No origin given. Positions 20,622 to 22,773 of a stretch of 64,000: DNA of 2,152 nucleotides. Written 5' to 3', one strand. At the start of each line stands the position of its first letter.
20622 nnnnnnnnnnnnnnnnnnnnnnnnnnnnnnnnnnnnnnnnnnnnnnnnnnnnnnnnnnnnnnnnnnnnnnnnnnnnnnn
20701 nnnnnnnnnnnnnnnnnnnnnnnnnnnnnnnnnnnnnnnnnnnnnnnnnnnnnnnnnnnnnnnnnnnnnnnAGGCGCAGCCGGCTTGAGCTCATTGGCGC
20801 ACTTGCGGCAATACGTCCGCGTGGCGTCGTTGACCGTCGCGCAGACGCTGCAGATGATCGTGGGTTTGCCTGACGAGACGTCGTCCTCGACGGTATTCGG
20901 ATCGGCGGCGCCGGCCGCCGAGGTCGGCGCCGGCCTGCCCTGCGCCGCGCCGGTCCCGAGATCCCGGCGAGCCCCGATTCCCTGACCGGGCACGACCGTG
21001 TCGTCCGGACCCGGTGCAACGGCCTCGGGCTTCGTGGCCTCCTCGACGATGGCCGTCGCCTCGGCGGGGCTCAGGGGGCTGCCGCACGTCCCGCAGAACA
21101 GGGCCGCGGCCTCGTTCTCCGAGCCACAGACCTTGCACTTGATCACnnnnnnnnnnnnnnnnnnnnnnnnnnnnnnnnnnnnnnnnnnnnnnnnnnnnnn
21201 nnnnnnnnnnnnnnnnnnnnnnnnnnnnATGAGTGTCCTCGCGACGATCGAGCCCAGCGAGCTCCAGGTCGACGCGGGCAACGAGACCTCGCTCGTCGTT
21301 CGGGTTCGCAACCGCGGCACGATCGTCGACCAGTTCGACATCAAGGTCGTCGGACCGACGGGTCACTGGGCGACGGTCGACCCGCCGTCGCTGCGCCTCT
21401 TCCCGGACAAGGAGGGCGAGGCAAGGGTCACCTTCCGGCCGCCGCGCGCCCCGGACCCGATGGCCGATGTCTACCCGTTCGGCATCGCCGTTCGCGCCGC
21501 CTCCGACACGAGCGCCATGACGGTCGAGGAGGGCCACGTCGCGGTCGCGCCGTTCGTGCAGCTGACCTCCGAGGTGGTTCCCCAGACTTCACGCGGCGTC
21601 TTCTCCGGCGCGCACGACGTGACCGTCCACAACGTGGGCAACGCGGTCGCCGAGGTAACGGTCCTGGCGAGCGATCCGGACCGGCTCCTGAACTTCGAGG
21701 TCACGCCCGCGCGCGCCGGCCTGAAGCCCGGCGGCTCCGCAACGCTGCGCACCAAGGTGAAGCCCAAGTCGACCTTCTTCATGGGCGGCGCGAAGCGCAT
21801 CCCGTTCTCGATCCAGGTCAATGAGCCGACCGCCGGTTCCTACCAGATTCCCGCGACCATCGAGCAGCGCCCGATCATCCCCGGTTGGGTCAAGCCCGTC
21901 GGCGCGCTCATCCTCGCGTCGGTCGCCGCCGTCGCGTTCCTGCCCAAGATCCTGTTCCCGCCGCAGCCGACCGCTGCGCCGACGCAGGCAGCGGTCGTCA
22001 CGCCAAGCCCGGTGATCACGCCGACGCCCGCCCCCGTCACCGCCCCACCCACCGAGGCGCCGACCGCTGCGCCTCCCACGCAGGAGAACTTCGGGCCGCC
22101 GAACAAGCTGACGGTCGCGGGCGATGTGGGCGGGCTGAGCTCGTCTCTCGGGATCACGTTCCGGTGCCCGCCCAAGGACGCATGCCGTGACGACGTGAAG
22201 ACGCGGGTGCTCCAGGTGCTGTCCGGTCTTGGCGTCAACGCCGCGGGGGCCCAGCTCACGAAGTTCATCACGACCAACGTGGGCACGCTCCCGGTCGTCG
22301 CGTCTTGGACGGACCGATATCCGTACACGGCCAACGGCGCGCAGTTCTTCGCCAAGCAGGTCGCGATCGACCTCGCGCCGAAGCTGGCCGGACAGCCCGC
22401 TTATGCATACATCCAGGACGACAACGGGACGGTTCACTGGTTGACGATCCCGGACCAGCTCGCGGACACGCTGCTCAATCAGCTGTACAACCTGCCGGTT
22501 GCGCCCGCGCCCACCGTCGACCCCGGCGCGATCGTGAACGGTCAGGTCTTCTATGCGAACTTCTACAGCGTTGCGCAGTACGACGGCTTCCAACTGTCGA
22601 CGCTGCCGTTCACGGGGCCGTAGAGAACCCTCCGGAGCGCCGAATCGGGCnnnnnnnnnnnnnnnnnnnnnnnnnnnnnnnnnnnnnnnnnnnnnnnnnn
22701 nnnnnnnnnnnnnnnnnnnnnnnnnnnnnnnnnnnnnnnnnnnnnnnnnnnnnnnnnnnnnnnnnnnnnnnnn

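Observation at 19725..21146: Paralogous zinc ribbons on a TM-anchored TolB-like beta-propeller: candidate envelope partner of the CIS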

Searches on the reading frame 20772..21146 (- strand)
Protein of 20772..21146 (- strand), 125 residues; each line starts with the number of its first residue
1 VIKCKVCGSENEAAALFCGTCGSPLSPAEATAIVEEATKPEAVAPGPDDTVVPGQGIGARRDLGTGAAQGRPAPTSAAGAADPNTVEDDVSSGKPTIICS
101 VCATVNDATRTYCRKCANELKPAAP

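Call 49: search_protein_representatives(protein=window:20772-21146:-)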
Query: 125 residues. Proteins with E-value up to 0.001 (for the whole library): 177; up to 1e-10: 7; up to 1e-30: 2. The best 150 are listed.
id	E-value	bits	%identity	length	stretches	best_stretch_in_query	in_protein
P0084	8.7e-36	139.2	65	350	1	1-124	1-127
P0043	1.3e-32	129.0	59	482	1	1-123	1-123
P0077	1.6e-22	96.4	54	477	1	1-123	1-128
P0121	5.3e-19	85.0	50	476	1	1-125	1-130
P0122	4.4e-14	69.1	41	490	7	70-120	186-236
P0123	2.5e-12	63.5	52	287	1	2-124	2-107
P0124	1.4e-11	61.1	40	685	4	2-83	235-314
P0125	3.2e-10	56.7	45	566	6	89-120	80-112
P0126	4.9e-10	56.1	53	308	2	1-71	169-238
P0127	5.0e-10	56.1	41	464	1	1-123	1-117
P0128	5.1e-09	52.8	41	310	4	2-36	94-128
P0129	6.4e-09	52.5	43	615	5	2-32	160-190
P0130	8.8e-09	52.0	36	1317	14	3-29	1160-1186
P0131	9.1e-09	52.0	32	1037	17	37-74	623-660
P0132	1.0e-08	51.8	45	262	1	1-123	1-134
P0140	8.7e-08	48.8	38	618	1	1-123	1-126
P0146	2.5e-07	47.3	38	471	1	1-124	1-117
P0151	2.9e-07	47.1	39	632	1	1-123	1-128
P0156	8.7e-07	45.6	46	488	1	1-123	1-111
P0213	1.1e-04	38.8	48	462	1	2-124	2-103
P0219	1.5e-04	38.3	33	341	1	4-122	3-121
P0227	1.9e-04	38.0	30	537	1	1-122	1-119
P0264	5.4e-04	36.6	41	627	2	1-28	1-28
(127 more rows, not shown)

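Call 53: find_encoding_contigs(protein=P0227, flank=10000, max_places=2)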
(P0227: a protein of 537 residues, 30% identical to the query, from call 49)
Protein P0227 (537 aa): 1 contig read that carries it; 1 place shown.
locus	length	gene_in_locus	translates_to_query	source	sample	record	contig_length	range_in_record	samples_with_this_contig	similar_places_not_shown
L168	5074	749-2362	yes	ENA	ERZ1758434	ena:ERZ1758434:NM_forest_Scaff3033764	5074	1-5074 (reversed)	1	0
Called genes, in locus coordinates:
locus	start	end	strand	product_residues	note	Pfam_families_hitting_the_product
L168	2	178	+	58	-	?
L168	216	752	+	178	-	PF09684:Tail_P2_I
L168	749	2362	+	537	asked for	PF12773:DZR (faint), PF13240:Zn_Ribbon_1 (faint), PF13248:Zn_ribbon_3 (faint), PF24460:DUF7575 (faint), PF25852:DUF6242_C (faint)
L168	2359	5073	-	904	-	?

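Call 54: find_encoding_contigs(protein=P0146, flank=10000, max_places=2)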
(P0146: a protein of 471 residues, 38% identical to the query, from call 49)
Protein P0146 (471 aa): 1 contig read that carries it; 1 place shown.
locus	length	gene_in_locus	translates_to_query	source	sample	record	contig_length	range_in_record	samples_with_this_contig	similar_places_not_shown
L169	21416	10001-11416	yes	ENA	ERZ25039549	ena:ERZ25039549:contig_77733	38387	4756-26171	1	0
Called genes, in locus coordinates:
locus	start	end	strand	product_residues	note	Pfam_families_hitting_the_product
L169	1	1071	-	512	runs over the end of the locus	PF14691:Fer4_20, PF00070:Pyr_redox (faint), PF01262:AlaDh_PNT_C (faint), PF07992:Pyr_redox_2, PF13241:NAD_binding_7 (faint), PF13450:NAD_binding_8, PF13738:Pyr_redox_3 (faint)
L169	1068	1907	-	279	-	PF10418:DHODB_Fe-S_bind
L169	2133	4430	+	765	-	PF01315:Ald_Xan_dh_C, PF02738:MoCoBD_1, PF20256:MoCoBD_2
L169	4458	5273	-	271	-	PF00970:FAD_binding_6 (weak), PF00175:NAD_binding_1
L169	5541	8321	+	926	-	PF01326:PPDK_N, PF00391:PEP-utilizers, PF02896:PEP-utilizers_C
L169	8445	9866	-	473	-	PF22067:Cep192_D3 (faint)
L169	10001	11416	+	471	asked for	PF12773:DZR, PF13240:Zn_Ribbon_1 (faint), PF24460:DUF7575 (weak), PF24463:DUF7577 (weak), PF07676:PD40, PF25174:Beta-prop_THOC3, PF26550:Tricorn_2nd, PF26549:Tricorn_N, +3 more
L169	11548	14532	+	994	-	PF25873:WHD_MalT, PF00486:Trans_reg_C (weak), PF03704:BTAD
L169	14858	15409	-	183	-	-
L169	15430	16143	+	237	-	-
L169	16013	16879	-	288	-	-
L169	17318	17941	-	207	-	PF09684:Tail_P2_I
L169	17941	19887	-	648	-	-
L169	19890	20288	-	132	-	PF04965:GPW_gp25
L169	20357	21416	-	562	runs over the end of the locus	PF05954:Phage_GPD, PF24032:YQBQ (faint), PF04717:Phage_base_V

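Call 55: search_protein_families(library=pfam, proteins=[P0227, P0140, P0151, P0146, P0219, P0264], max_evalue=0.01)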
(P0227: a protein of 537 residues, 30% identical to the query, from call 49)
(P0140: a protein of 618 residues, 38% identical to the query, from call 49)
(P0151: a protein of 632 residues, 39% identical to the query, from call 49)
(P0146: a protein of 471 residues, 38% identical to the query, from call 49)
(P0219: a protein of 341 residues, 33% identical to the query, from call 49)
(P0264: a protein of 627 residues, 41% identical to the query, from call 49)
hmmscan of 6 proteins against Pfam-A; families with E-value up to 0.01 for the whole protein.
P0227 (537 aa): 8 families
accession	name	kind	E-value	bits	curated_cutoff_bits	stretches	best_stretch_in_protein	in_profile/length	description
PF13240.11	Zn_Ribbon_1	-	1.8e-10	40.7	25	2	96-117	2-23/23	zinc-ribbon domain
PF12773.13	DZR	-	2.9e-09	37.4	27.3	2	96-118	1-23/45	Double zinc ribbon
PF13248.11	Zn_ribbon_3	-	2.2e-06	27.4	27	1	94-115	3-24/26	zinc-ribbon domain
PF24460.1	DUF7575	-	1.4e-05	24.7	28.5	1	93-117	3-27/28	Domain of unknown function (DUF7575)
PF24463.1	DUF7577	-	7.1e-05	22.8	28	1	93-118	2-27/27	Domain of unknown function (DUF7577)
PF18912.6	DZR_2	-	0.00045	20.4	27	0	92-118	20-47/56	Double zinc ribbon domain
PF19755.4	DUF6242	-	0.0012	19.2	29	0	387-491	125-217/217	Domain of unknown function (DUF6242)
PF17032.10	Zn_ribbon_15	-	0.0043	18.2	28.9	0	93-114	52-73/73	zinc-ribbon family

P0140 (618 aa): 6 families
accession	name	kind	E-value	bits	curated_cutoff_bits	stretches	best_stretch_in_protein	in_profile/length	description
PF24463.1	DUF7577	-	1.4e-12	47.4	28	2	99-124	2-27/27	Domain of unknown function (DUF7577)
PF13240.11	Zn_Ribbon_1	-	2.3e-09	37.2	25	2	4-25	2-23/23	zinc-ribbon domain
PF12773.13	DZR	-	3.1e-07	30.9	27.3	1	4-26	1-23/45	Double zinc ribbon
PF24460.1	DUF7575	-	5.8e-06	26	28.5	1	98-123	2-27/28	Domain of unknown function (DUF7575)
PF18912.6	DZR_2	-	0.00026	21.2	27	0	101-125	9-33/56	Double zinc ribbon domain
PF13248.11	Zn_ribbon_3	-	0.0022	17.8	27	0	1-25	2-26/26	zinc-ribbon domain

P0151 (632 aa): 7 families
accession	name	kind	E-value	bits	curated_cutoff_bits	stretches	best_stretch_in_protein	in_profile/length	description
PF24463.1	DUF7577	-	3e-11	43.2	28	2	102-126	3-27/27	Domain of unknown function (DUF7577)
PF12773.13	DZR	-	6.4e-09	36.3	27.3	2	4-26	1-23/45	Double zinc ribbon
PF13240.11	Zn_Ribbon_1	-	1.3e-08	34.8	25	2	3-24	1-22/23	zinc-ribbon domain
PF18912.6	DZR_2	-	3.9e-05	23.8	27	0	103-127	9-33/56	Double zinc ribbon domain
PF13248.11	Zn_ribbon_3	-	5.5e-05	22.9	27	1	2-25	3-26/26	zinc-ribbon domain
PF24460.1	DUF7575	-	0.00014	21.6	28.5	0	3-25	5-27/28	Domain of unknown function (DUF7575)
PF08271.17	Zn_Ribbon_TF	-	0.0026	17.7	29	1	3-33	2-37/43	TFIIB zinc-binding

P0146 (471 aa): 14 families
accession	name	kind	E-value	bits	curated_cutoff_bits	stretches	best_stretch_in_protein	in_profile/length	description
PF07676.18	PD40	-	4.1e-32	109.9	20.9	3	275-310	2-37/38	WD40-like Beta Propeller Repeat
PF24463.1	DUF7577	-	5e-13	48.8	28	2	88-113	1-26/27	Domain of unknown function (DUF7577)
PF13240.11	Zn_Ribbon_1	-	3.1e-11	43.1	25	2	4-23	2-21/23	zinc-ribbon domain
PF25174.1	Beta-prop_THOC3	-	3.4e-10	39.8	305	1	278-464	86-257/272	THOC3 beta-propeller domain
PF00930.27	DPPIV_N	-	5.8e-10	38.9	22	0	365-439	33-121/354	Dipeptidyl peptidase IV (DPP IV) N-terminal region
PF12773.13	DZR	-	3.1e-09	37.3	27.3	2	4-109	1-44/45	Double zinc ribbon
PF25460.1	Beta-prop_Aladin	-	5.3e-07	29.5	171.1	0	206-305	120-219/340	Aladin seven-bladed propeller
PF24460.1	DUF7575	-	7.2e-07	28.9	28.5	1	89-113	3-27/28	Domain of unknown function (DUF7575)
PF13248.11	Zn_ribbon_3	-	9e-06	25.4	27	1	90-109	3-22/26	zinc-ribbon domain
PF18912.6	DZR_2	-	4.5e-05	23.6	27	0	92-117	10-35/56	Double zinc ribbon domain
PF08662.17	eIF2A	-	9.2e-05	22.9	20.5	0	397-457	37-97/194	Eukaryotic translation initiation factor eIF2A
PF12894.13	ANAPC4_WD40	-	0.00012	22.7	22.9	0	418-461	38-79/91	Anaphase-promoting complex subunit 4 WD40 domain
PF08271.17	Zn_Ribbon_TF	-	0.0022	18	29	0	3-26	2-30/43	TFIIB zinc-binding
PF00400.38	WD40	-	0.0045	17.9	27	0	422-435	15-28/39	WD domain, G-beta repeat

P0219 (341 aa): 4 families
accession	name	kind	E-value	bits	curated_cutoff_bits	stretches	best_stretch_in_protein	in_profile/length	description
PF25302.1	NADase_transloc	-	3.6e-10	40.6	27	1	211-330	24-144/146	NAD glycohydrolase translocation F5/8 type C domain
PF24463.1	DUF7577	-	2.9e-06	27.2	28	1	97-119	4-26/27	Domain of unknown function (DUF7577)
PF13240.11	Zn_Ribbon_1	-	5.3e-06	26.5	25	1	98-119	2-23/23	zinc-ribbon domain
PF12773.13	DZR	-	0.0011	19.5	27.3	0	98-119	1-22/45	Double zinc ribbon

P0264 (627 aa): 4 families
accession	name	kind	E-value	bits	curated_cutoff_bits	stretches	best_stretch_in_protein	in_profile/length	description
PF25302.1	NADase_transloc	-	1.7e-09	38.5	27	1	505-624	25-146/146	NAD glycohydrolase translocation F5/8 type C domain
PF13240.11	Zn_Ribbon_1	-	1e-05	25.6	25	1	4-23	2-21/23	zinc-ribbon domain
PF12773.13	DZR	-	2.1e-05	25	27.3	1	4-26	1-23/45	Double zinc ribbon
PF24463.1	DUF7577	-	0.0021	18.1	28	0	355-376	2-23/27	Domain of unknown function (DUF7577)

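Call 62: find_encoding_contigs(protein=P0140, flank=10000, max_places=2)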
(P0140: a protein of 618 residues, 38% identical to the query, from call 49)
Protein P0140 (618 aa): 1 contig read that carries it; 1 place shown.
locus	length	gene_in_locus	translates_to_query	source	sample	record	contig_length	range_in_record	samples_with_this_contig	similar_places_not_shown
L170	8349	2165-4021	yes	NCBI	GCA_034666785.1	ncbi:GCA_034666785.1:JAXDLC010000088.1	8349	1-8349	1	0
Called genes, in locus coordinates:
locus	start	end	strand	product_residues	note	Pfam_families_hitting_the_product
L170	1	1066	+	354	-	?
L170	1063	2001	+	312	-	-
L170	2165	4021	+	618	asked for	PF12773:DZR (faint), PF13240:Zn_Ribbon_1 (faint), PF24460:DUF7575 (faint), PF24463:DUF7577 (weak)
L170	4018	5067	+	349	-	-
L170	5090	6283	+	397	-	PF25852:DUF6242_C (faint)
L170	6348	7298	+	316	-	-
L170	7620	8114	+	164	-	-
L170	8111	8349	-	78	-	?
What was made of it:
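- Two-ribbon-plus-TM proteins with weak A/B scores also occur outside CIS loci (P0140 in L170; call 62).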

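Call 63: find_encoding_contigs(protein=P0156, flank=10000, max_places=2)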
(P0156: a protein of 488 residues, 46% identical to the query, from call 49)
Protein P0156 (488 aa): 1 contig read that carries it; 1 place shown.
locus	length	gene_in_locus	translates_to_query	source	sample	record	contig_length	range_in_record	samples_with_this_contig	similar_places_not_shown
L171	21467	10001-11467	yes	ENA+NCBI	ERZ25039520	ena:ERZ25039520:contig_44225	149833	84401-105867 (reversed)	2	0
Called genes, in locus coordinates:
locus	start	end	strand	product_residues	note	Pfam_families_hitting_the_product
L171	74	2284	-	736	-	PF00690:Cation_ATPase_N, PF00122:E1-E2_ATPase, PF00702:Hydrolase, PF13246:Cation_ATPase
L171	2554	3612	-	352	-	PF00916:Sulfate_transp, PF16983:MFS_MOT1 (weak), PF01740:STAS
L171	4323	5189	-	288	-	PF00970:FAD_binding_6, PF00175:NAD_binding_1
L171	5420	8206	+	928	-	PF01326:PPDK_N, PF00391:PEP-utilizers, PF02896:PEP-utilizers_C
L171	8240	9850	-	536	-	-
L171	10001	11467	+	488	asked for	PF12773:DZR (faint), PF13240:Zn_Ribbon_1 (faint), PF24463:DUF7577 (faint), PF25174:Beta-prop_THOC3 (faint), PF07676:PD40 (weak), PF26549:Tricorn_N (weak), PF26550:Tricorn_2nd, PF26549:Tricorn_N (weak)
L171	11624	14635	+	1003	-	PF13401:AAA_22 (weak), PF25873:WHD_MalT, PF00486:Trans_reg_C (weak), PF03704:BTAD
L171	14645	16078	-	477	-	PF13240:Zn_Ribbon_1 (weak), PF03256:ANAPC10 (weak)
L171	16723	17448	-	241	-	-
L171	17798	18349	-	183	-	PF09684:Tail_P2_I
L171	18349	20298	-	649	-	-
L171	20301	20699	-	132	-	PF04965:GPW_gp25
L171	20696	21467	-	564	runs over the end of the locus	PF05954:Phage_GPD, PF24032:YQBQ (faint), PF04717:Phage_base_V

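Call 64: find_encoding_contigs(protein=P0213, flank=10000, max_places=2)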
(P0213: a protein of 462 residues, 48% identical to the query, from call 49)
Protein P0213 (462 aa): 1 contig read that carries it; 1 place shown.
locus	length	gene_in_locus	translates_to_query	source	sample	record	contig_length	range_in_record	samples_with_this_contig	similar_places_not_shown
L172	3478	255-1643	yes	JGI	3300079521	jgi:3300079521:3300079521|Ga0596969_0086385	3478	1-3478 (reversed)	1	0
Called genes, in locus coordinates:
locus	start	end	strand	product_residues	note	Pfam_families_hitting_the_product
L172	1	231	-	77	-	?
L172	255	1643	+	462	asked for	PF12773:DZR (weak), PF24463:DUF7577 (weak), PF25174:Beta-prop_THOC3, PF26549:Tricorn_N, PF07676:PD40, PF26550:Tricorn_2nd, PF07676:PD40, PF26549:Tricorn_N, +4 more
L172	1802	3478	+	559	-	?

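Call 73: search_solved_structures(query=window:20772-21146:-, max_evalue=1)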
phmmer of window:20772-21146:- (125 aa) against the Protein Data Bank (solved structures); distinct sequences matched with E-value up to 1: 6.
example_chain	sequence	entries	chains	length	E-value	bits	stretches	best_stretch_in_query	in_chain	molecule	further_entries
11xu_G1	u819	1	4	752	0.00016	25.3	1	4-67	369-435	Double zinc ribbon and ankyrin repeat-containing protein 1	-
5a8i_A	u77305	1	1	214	0.013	19.1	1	3-59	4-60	ARNA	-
8s05_C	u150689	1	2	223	0.015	19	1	3-58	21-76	Conserved protein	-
9azj_E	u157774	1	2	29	0.15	15.7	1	3-24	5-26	E3 ubiquitin-protein ligase RNF31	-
4owf_G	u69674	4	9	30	0.17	15.5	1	3-24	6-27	E3 ubiquitin-protein ligase RNF31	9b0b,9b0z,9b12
7tv4_K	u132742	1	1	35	0.26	14.9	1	3-24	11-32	E3 ubiquitin-protein ligase RNF31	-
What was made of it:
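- Tried and rejected: A PDB sequence search with T(1-125) gave only weak generic ribbon hits (DZANK1, ArnA, RNF31; call 73) and no informative partner.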

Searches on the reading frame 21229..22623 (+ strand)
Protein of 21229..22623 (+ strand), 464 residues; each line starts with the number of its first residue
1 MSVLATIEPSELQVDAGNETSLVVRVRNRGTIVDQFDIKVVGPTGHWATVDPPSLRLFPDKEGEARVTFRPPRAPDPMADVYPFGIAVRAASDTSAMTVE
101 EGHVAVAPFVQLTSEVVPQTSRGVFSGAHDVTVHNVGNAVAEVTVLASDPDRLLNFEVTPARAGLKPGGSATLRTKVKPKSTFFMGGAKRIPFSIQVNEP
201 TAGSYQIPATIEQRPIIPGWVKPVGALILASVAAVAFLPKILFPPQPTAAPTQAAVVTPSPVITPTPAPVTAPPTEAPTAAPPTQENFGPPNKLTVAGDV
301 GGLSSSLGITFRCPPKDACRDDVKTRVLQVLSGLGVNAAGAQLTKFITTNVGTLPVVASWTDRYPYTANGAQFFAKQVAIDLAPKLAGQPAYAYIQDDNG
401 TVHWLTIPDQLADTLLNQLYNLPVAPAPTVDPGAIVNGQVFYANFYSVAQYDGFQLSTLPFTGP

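Call 6: search_protein_families(library=pfam, proteins=[window:21229-22623:+], max_evalue=0.01)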
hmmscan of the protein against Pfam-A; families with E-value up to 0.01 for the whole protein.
window:21229-22623:+ (464 aa): 3 families
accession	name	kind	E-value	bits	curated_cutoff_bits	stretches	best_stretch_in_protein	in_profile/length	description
PF22067.2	Cep192_D3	-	3e-07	30.9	27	1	7-73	6-71/99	Cep192 domain 3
PF22544.2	HYDIN_VesB_CFA65-like_Ig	-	0.00044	20.9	25.5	0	128-181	22-74/100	HYDIN/CFA65/VesB-like, Ig-like domain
PF15780.11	ASH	-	0.004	17.7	27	0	130-182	28-79/98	Abnormal spindle-like microcephaly-assoc'd, ASPM-SPD-2-Hydin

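Call 74: search_protein_families(library=ncbifam, proteins=[window:21229-22623:+], max_evalue=0.01)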
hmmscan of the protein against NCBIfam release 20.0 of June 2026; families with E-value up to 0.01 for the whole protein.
window:21229-22623:+ (464 aa): 1 family
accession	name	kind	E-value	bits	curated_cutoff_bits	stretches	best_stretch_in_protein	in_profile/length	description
NF041740.1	choice_anch_T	equivalog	0.0089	15.2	70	0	9-40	152-183/259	choice-of-anchor T family protein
